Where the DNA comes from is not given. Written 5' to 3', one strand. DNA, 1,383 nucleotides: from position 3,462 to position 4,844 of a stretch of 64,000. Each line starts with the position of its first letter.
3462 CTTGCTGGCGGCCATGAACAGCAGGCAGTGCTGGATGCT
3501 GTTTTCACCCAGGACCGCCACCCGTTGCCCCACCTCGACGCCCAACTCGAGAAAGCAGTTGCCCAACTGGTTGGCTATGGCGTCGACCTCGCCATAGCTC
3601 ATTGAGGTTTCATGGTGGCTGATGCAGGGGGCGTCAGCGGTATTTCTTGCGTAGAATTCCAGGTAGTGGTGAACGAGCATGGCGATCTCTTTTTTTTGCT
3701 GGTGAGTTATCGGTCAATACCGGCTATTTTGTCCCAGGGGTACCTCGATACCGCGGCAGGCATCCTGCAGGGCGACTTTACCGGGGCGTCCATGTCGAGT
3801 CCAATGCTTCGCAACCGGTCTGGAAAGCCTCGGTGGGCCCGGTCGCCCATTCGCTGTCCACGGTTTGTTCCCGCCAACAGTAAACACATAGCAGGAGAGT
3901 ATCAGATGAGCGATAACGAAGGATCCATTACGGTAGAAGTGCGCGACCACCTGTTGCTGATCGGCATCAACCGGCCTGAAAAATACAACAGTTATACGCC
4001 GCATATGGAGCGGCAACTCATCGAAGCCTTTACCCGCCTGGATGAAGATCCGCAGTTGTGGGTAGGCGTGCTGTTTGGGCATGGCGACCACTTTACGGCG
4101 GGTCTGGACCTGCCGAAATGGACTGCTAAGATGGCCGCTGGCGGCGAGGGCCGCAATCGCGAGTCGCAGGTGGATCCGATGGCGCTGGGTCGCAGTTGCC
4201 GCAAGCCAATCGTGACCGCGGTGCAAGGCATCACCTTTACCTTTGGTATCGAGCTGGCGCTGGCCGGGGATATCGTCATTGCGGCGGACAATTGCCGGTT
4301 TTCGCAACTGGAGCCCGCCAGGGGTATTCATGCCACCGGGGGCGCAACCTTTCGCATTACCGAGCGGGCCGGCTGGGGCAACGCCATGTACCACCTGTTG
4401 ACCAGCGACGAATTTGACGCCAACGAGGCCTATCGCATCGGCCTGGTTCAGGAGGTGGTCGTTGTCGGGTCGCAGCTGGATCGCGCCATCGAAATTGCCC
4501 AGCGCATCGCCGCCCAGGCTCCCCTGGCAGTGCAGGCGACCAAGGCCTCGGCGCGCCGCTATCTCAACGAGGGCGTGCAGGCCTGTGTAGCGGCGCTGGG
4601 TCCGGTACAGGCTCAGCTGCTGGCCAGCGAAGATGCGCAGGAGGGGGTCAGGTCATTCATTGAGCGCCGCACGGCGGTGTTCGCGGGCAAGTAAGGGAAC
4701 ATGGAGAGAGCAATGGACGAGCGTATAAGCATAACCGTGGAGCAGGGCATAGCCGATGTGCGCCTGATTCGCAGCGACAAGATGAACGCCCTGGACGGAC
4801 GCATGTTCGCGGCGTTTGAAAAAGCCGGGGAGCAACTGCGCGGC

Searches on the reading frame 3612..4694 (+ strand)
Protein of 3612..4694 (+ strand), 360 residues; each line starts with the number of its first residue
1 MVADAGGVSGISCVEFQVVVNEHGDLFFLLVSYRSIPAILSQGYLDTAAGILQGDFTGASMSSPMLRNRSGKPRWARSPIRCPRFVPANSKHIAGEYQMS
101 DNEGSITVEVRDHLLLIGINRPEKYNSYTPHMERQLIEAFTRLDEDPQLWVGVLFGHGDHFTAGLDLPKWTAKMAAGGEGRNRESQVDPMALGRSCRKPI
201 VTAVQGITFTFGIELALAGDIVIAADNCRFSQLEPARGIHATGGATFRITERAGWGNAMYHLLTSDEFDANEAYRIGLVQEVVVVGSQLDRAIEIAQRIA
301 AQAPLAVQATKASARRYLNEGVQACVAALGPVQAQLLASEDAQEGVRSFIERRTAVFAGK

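Call 52: search_protein_families(library=pfam, proteins=[window:3612-4694:+])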
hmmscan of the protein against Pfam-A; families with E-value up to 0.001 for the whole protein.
window:3612-4694:+ (360 aa): 2 families
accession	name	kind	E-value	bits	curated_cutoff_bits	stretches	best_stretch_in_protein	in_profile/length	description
PF00378.25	ECH_1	-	3.3e-44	151.6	27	1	113-359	5-250/251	Enoyl-CoA hydratase/isomerase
PF16113.10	ECH_2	-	2.2e-18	67.3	27.2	1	116-283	3-172/335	Enoyl-CoA hydratase/isomerase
